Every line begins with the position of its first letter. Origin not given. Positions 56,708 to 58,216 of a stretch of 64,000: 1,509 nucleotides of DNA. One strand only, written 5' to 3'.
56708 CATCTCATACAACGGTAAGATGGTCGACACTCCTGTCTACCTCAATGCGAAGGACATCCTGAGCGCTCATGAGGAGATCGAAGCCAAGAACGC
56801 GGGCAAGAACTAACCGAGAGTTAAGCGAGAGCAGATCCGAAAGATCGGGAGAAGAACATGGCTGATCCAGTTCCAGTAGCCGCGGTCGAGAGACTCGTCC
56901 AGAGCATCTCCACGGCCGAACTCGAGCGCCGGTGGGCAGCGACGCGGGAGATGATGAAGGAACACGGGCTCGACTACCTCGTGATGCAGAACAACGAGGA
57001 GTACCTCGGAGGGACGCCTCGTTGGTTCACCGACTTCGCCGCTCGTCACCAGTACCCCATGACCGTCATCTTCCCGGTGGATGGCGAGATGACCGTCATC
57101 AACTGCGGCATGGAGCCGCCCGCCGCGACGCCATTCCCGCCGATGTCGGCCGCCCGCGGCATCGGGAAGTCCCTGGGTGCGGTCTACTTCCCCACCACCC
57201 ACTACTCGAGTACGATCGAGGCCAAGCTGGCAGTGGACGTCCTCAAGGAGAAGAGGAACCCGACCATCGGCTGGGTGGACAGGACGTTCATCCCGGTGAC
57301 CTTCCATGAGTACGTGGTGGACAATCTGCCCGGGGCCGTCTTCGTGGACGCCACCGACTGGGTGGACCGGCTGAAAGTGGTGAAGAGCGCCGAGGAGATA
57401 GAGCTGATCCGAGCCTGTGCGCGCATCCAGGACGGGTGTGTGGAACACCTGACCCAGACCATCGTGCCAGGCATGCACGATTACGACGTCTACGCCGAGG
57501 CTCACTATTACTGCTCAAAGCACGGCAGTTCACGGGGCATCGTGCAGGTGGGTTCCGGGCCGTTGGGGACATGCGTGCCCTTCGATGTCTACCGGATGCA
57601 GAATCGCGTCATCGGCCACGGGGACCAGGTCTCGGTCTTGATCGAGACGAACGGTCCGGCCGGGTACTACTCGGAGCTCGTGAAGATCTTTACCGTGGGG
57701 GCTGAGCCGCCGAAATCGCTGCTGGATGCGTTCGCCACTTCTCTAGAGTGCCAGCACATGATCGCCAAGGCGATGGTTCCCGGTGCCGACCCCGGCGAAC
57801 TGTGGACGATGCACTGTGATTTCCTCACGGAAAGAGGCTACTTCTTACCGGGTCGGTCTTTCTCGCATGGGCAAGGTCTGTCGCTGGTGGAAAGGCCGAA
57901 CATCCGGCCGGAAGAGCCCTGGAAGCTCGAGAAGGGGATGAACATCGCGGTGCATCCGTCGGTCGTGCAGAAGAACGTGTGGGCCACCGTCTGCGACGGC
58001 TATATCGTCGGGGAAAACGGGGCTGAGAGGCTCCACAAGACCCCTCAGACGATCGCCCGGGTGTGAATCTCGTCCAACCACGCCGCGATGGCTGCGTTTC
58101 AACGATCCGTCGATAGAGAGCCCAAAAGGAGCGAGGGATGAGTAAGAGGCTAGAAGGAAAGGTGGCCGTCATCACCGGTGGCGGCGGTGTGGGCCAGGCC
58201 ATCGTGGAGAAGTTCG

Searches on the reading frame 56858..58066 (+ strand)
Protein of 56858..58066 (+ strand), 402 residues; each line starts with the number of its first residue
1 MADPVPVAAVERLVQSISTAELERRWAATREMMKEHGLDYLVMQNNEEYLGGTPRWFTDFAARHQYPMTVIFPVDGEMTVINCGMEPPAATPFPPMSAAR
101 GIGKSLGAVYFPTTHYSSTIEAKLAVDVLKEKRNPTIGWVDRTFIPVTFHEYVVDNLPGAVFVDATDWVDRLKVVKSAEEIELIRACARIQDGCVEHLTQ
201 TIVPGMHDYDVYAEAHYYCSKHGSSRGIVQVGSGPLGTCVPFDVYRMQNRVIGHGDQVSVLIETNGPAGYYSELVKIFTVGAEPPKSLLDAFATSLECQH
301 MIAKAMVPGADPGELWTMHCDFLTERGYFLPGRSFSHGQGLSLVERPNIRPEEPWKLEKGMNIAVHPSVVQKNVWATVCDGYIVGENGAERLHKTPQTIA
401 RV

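Call 5: search_protein_families(library=pfam, proteins=[window:56858-58066:+], max_evalue=0.01)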
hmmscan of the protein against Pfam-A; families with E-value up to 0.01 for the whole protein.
window:56858-58066:+ (402 aa): 2 families
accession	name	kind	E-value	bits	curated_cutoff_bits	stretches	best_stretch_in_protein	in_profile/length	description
PF00557.29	Peptidase_M24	-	8.8e-22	78.3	23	1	182-372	1-192/208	Metallopeptidase family M24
PF01321.24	Creatinase_N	-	1.6e-05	25.9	22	1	25-173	1-126/128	Creatinase/Prolidase N-terminal domain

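Call 12: search_protein_families(library=ncbifam, proteins=[window:56858-58066:+], max_evalue=0.001)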
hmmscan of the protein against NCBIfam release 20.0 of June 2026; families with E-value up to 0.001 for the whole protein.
window:56858-58066:+ (402 aa): 6 families
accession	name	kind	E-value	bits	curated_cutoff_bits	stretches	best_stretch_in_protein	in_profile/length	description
NF040821.1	dipep_PepQ_Arch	equivalog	4.8e-16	58.7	630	1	167-397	114-343/346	Xaa-Pro dipeptidase PepQ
NF007310.0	PRK09795.1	equivalog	9.3e-16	57.6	393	1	162-399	116-355/361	aminopeptidase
TIGR00500.1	met_pdase_I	equivalog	2.9e-10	40.1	171.35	1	175-374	3-208/247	type I methionyl aminopeptidase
TIGR02993.1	ectoine_eutD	equivalog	2.5e-09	36.7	613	1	17-216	6-199/391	ectoine hydrolase DoeA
NF008131.0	PRK10879.1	equivalog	1.1e-06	27.7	465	1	160-281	158-277/438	Xaa-Pro aminopeptidase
NF038259.1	ectoine_DoeA_2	exception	1.5e-05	23.9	575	1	17-308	9-283/386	ectoine hydrolase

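Call 13: find_homologous_proteins(query=window:56858-58066:+, max_evalue=1e-10)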
Query window:56858-58066:+ (402 aa): 1130 proteins with E <= 1e-10 among 8000 candidates; the best 120 are listed.
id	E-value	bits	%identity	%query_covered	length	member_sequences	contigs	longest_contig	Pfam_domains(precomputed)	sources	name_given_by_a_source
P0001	1.9e-259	879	93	100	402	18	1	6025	PF00557.30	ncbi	-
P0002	4.6e-207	706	75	100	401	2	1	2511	PF01321.25,PF00557.30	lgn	-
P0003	3.6e-206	703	73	100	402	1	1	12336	PF01321.25,PF00557.30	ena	-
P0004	1.0e-204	698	74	99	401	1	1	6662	PF01321.25,PF00557.30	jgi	jgi:Xaa-Pro aminopeptidase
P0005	1.2e-203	695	73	100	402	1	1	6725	PF01321.25,PF00557.30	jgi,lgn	jgi:Xaa-Pro aminopeptidase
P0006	4.1e-203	693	71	100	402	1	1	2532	PF01321.25,PF00557.30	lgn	-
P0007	1.9e-202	691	72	99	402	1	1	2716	PF01321.25,PF00557.30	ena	-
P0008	3.0e-201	687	72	100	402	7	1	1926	PF01321.25,PF00557.30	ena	-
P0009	1.1e-196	672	70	100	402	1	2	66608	PF01321.25,PF00557.30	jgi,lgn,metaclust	metaclust:\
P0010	6.9e-196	669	71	100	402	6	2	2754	PF01321.25,PF00557.30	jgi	jgi:Xaa-Pro aminopeptidase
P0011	4.3e-194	663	71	100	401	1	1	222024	PF00557.30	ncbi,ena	-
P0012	4.0e-191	654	69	100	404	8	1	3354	PF01321.25,PF00557.30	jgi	jgi:Xaa-Pro aminopeptidase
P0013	3.1e-188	644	69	100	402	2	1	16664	PF01321.25,PF00557.30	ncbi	ncbi:MAG: M24 family metallopeptidase [bacterium]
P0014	1.4e-187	642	68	100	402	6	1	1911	PF01321.25,PF00557.30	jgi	jgi:Xaa-Pro aminopeptidase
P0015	2.9e-184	631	66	100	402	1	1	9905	PF01321.25,PF00557.30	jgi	jgi:Xaa-Pro aminopeptidase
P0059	1.2e-153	530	59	98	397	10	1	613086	PF01321.25,PF00557.30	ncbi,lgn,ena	-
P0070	5.2e-152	525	58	97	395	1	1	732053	PF01321.25,PF00557.30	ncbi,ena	-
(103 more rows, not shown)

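Call 14: find_encoding_contigs(protein=P0011, flank=10000, max_places=2)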
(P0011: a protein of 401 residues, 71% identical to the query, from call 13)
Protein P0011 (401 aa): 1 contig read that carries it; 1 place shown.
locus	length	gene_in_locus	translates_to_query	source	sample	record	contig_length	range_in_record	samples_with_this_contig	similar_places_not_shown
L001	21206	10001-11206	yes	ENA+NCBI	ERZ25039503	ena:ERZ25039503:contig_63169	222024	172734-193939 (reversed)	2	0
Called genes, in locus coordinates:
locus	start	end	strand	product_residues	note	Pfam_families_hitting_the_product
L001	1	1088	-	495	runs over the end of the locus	PF13458:Peripla_BP_6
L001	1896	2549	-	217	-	PF01614:IclR_C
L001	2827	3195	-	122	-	PF01042:Ribonuc_L-PSP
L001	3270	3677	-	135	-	PF01042:Ribonuc_L-PSP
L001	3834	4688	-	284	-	PF00753:Lactamase_B (weak)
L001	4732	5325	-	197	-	PF02538:Hydantoinase_B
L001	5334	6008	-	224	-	PF02538:Hydantoinase_B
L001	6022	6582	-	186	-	PF02538:Hydantoinase_B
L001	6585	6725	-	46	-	-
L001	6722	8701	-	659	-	PF05378:Hydant_A_N, PF01968:Hydantoinase_A, PF19278:Hydant_A_C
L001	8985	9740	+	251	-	PF00106:adh_short, PF08659:KR (weak), PF13561:adh_short_C2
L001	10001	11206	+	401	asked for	PF00557:Peptidase_M24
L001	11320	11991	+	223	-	PF04199:Cyclase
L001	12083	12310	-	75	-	PF13683:rve_3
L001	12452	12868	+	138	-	PF01548:DEDD_Tnp_IS110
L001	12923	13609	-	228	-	-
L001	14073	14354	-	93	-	PF13565:HTH_32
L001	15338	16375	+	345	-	PF27309:MJ0753_N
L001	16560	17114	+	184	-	PF00117:GATase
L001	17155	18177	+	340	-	PF04909:Amidohydro_2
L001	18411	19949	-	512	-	PF02142:MGS, PF01808:AICARFT_IMPCHas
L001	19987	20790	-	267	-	PF00551:Formyl_trans_N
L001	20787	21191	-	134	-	PF02769:AIRS_C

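Call 15: find_encoding_contigs(protein=P0059, flank=10000, max_places=2)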
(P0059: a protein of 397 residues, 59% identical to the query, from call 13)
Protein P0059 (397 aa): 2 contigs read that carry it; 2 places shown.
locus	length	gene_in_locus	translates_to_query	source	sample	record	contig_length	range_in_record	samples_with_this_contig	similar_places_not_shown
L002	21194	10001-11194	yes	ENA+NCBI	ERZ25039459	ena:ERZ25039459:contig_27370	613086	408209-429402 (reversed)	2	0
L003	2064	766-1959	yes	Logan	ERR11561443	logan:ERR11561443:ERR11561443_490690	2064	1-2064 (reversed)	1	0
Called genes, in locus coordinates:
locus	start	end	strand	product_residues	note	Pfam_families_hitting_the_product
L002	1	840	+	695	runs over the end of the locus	PF00724:Oxidored_FMN, PF03486:HI0933_like (faint), PF00070:Pyr_redox (weak), PF07992:Pyr_redox_2, PF12831:FAD_oxidored (weak), PF13450:NAD_binding_8, PF00070:Pyr_redox, PF01266:DAO (weak), +5 more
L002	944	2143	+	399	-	PF01321:Creatinase_N (faint), PF00557:Peptidase_M24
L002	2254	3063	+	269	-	PF00106:adh_short, PF03807:F420_oxidored (faint), PF08659:KR, PF13561:adh_short_C2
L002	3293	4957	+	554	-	PF02776:TPP_enzyme_N, PF00205:TPP_enzyme_M, PF02775:TPP_enzyme_C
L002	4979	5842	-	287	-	PF20256:MoCoBD_2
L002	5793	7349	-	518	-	PF01315:Ald_Xan_dh_C, PF02738:MoCoBD_1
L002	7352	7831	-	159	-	PF00111:Fer2 (weak), PF13085:Fer2_3 (weak), PF01799:Fer2_2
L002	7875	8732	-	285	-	PF00941:FAD_binding_5, PF03450:CO_deh_flav_C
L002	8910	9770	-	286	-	PF09339:HTH_IclR, PF01614:IclR_C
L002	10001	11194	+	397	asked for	PF01321:Creatinase_N (weak), PF00557:Peptidase_M24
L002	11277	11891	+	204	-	PF00857:Isochorismatase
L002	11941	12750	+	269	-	PF00106:adh_short, PF08659:KR, PF13561:adh_short_C2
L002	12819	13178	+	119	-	PF07110:EthD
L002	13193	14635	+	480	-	PF13458:Peripla_BP_6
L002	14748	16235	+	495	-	PF00724:Oxidored_FMN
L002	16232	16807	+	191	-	PF07992:Pyr_redox_2, PF00070:Pyr_redox (weak)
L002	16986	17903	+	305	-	PF00903:Glyoxalase, PF13468:Glyoxalase_3 (weak), PF22677:Ble-like_N (faint), PF18029:Glyoxalase_6 (faint), PF00903:Glyoxalase, PF13468:Glyoxalase_3 (weak), PF13669:Glyoxalase_4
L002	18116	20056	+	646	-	PF00941:FAD_binding_5, PF03450:CO_deh_flav_C, PF20256:MoCoBD_2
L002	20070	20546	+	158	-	PF00111:Fer2, PF13085:Fer2_3 (weak), PF01799:Fer2_2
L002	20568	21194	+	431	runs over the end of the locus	PF01315:Ald_Xan_dh_C, PF02738:MoCoBD_1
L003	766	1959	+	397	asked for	PF01321:Creatinase_N (weak), PF00557:Peptidase_M24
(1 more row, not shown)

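Call 16: find_encoding_contigs(protein=P0070, flank=10000, max_places=2)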
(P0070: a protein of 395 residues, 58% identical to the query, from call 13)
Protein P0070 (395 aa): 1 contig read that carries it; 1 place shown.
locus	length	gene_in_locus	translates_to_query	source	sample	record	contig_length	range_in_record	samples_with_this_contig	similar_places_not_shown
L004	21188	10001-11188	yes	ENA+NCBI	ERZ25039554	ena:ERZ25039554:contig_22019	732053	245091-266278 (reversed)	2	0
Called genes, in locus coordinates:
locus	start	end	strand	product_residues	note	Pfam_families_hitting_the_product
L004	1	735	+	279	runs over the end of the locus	PF01869:BcrAD_BadFG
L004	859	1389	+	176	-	PF01661:Macro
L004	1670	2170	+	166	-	PF00881:Nitroreductase, PF14512:TM1586_NiRdase (faint), PF00881:Nitroreductase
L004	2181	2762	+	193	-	PF01613:Flavin_Reduct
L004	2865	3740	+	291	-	-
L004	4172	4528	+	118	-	PF00724:Oxidored_FMN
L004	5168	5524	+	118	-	PF07992:Pyr_redox_2, PF00070:Pyr_redox (weak), PF00890:FAD_binding_2 (weak), PF01134:GIDA (weak), PF03486:HI0933_like (weak), PF12831:FAD_oxidored, PF13450:NAD_binding_8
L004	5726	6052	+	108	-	PF07992:Pyr_redox_2 (weak)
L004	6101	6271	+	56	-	-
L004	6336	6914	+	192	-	PF00106:adh_short, PF13561:adh_short_C2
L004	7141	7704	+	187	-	PF00440:TetR_N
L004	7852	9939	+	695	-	PF00724:Oxidored_FMN, PF03486:HI0933_like (faint), PF07992:Pyr_redox_2, PF12831:FAD_oxidored (weak), PF13450:NAD_binding_8 (weak), PF00070:Pyr_redox, PF01266:DAO (weak), PF13450:NAD_binding_8 (weak), +5 more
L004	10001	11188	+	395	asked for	PF01321:Creatinase_N (weak), PF00557:Peptidase_M24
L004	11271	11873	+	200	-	PF00857:Isochorismatase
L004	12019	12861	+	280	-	PF09339:HTH_IclR, PF01614:IclR_C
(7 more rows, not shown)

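Call 17: find_encoding_contigs(protein=P0001, flank=10000, max_places=2)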
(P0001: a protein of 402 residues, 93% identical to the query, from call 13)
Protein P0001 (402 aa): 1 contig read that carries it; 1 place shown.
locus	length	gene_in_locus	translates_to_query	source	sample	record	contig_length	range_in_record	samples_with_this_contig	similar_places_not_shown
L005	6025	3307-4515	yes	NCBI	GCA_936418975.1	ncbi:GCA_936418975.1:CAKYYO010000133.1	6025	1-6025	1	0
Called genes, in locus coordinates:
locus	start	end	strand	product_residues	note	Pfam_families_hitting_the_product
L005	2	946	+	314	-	?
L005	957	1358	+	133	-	-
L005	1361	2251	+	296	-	PF02629:CoA_binding, PF13380:CoA_binding_2 (weak), PF00549:Ligase_CoA, PF13607:Succ_CoA_lig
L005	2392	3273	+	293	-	PF03328:HpcH_HpaI, PF15617:C-C_Bond_Lyase (faint), PF22484:DUF6986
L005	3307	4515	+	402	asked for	PF00557:Peptidase_M24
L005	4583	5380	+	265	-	PF00106:adh_short, PF08659:KR (weak), PF23441:SDR (faint), PF13561:adh_short_C2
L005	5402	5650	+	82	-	PF14451:Ub-Mut7C (weak)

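Call 18: find_encoding_contigs(protein=P0009, flank=10000, max_places=2)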
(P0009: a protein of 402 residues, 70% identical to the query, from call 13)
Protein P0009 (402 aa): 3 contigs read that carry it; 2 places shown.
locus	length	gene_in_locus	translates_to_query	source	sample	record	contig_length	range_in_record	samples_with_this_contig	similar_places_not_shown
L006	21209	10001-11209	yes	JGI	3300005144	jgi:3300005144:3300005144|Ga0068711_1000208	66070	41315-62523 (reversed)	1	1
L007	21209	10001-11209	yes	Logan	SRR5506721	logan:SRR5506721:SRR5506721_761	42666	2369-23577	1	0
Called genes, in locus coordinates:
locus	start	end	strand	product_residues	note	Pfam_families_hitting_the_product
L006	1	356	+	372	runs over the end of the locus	PF00724:Oxidored_FMN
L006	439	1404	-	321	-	PF09339:HTH_IclR, PF01614:IclR_C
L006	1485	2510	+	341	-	PF09084:NMT1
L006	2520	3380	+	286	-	PF00005:ABC_tran, PF13304:AAA_21 (faint)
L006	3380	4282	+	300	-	PF00528:BPD_transp_1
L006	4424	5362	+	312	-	PF00389:2-Hacid_dh (faint), PF02826:2-Hacid_dh_C, PF03446:NAD_binding_2 (weak)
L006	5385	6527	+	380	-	PF00557:Peptidase_M24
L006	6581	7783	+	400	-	PF08442:ATP-grasp_2, PF24948:Citrate_synth_N, PF16114:Citrate_bind (weak)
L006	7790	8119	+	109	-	-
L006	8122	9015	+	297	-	PF02629:CoA_binding, PF13380:CoA_binding_2 (weak), PF00549:Ligase_CoA, PF13607:Succ_CoA_lig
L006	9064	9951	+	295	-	PF03328:HpcH_HpaI, PF15617:C-C_Bond_Lyase (faint), PF22484:DUF6986 (weak)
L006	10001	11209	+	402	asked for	PF01321:Creatinase_N (faint), PF00557:Peptidase_M24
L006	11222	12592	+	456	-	PF01979:Amidohydro_1, PF12890:DHOase (weak), PF07969:Amidohydro_3 (weak)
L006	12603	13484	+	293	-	PF00970:FAD_binding_6 (weak), PF10418:DHODB_Fe-S_bind (faint)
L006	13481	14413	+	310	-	PF01180:DHO_dh, PF01207:Dus (faint)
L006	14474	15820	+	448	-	PF00206:Lyase_1, PF10397:ADSL_C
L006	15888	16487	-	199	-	PF00440:TetR_N, PF17932:TetR_C_24 (weak), PF16925:TetR_C_13 (weak)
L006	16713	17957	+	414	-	PF01266:DAO (faint), PF00732:GMC_oxred_N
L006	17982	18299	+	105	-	-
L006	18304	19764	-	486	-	PF00395:SLH, PF01471:PG_binding_1, PF03734:YkuD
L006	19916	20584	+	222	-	-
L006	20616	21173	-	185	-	PF01966:HD (weak)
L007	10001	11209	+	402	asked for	PF01321:Creatinase_N (faint), PF00557:Peptidase_M24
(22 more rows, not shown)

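Call 19: find_encoding_contigs(protein=P0003, flank=10000, max_places=2)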
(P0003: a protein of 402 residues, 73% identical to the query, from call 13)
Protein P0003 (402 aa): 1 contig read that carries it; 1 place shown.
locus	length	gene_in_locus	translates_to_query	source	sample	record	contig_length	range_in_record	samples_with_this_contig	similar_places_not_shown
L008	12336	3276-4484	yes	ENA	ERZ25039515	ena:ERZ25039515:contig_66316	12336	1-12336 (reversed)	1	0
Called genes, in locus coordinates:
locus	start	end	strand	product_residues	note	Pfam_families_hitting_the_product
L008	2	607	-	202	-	?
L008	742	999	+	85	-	-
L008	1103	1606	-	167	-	-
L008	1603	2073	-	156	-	PF02424:ApbE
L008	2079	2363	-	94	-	-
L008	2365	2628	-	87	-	PF04205:FMN_bind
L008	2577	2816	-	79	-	-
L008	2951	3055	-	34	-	-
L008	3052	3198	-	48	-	-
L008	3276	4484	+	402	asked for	PF01321:Creatinase_N (weak), PF00557:Peptidase_M24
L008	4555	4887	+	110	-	-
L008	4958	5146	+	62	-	-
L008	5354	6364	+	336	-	PF08240:ADH_N, PF00107:ADH_zinc_N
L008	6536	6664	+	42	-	-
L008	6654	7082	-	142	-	-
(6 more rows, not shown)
